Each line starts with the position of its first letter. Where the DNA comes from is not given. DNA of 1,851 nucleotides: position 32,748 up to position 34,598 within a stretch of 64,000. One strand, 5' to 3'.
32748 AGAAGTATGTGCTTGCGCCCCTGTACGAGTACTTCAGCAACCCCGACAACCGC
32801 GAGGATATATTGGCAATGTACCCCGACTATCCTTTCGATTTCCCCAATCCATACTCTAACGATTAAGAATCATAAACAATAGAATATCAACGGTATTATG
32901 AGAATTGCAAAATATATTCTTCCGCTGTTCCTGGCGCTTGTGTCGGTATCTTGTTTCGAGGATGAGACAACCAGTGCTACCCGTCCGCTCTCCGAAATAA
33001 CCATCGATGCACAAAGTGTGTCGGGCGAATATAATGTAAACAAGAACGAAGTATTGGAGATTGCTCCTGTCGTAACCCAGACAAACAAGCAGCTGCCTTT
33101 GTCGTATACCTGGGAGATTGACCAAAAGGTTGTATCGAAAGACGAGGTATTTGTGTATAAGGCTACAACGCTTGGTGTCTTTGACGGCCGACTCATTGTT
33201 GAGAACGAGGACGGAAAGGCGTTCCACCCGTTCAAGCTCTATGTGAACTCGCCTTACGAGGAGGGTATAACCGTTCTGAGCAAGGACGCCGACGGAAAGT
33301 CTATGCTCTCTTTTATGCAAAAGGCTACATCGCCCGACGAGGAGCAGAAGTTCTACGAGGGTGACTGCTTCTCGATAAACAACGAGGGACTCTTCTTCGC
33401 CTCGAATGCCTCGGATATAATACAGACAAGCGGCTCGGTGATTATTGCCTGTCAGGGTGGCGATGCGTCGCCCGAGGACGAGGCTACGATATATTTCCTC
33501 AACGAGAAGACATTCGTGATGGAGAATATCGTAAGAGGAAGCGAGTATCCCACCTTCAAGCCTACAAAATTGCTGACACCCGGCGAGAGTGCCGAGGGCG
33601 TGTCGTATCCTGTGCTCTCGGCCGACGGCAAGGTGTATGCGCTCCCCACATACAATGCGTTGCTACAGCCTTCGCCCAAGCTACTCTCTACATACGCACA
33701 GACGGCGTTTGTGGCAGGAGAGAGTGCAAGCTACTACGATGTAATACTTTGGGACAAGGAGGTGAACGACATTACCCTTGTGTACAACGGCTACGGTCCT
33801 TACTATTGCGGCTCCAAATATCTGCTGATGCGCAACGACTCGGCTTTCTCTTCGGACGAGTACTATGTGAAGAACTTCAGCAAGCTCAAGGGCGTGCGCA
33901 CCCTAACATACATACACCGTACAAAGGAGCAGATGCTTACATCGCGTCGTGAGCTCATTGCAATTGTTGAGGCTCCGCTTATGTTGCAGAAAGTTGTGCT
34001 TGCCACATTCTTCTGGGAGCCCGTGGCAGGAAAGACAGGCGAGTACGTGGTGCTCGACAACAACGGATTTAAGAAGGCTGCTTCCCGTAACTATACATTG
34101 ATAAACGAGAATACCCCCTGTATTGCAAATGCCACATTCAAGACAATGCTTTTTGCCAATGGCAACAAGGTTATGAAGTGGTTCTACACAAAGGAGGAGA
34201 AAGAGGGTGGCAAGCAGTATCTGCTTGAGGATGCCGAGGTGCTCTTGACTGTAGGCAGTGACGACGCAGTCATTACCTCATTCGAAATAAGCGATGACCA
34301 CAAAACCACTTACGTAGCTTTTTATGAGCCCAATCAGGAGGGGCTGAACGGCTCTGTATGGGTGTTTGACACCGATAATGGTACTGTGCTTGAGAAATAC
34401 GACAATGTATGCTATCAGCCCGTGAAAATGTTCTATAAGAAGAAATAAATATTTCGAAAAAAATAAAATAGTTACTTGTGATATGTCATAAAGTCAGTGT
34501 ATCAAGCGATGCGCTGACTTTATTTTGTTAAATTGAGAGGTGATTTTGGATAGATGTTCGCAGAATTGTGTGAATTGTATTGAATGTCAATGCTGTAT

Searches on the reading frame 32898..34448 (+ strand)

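Call 69: search_protein_families(library=pfam, proteins=[window:32898-34448:+], max_evalue=0.00001)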
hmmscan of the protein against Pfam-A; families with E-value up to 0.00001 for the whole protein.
window:32898-34448:+ (516 aa): 2 families
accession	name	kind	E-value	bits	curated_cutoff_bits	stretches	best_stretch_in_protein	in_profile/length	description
PF16407.11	PKD_2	-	6.2e-08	33.5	39.2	1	19-145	1-136/157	PKD-like family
PF16820.11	PKD_3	-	2.1e-07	31.1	26.3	1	40-103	8-68/68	PKD-like domain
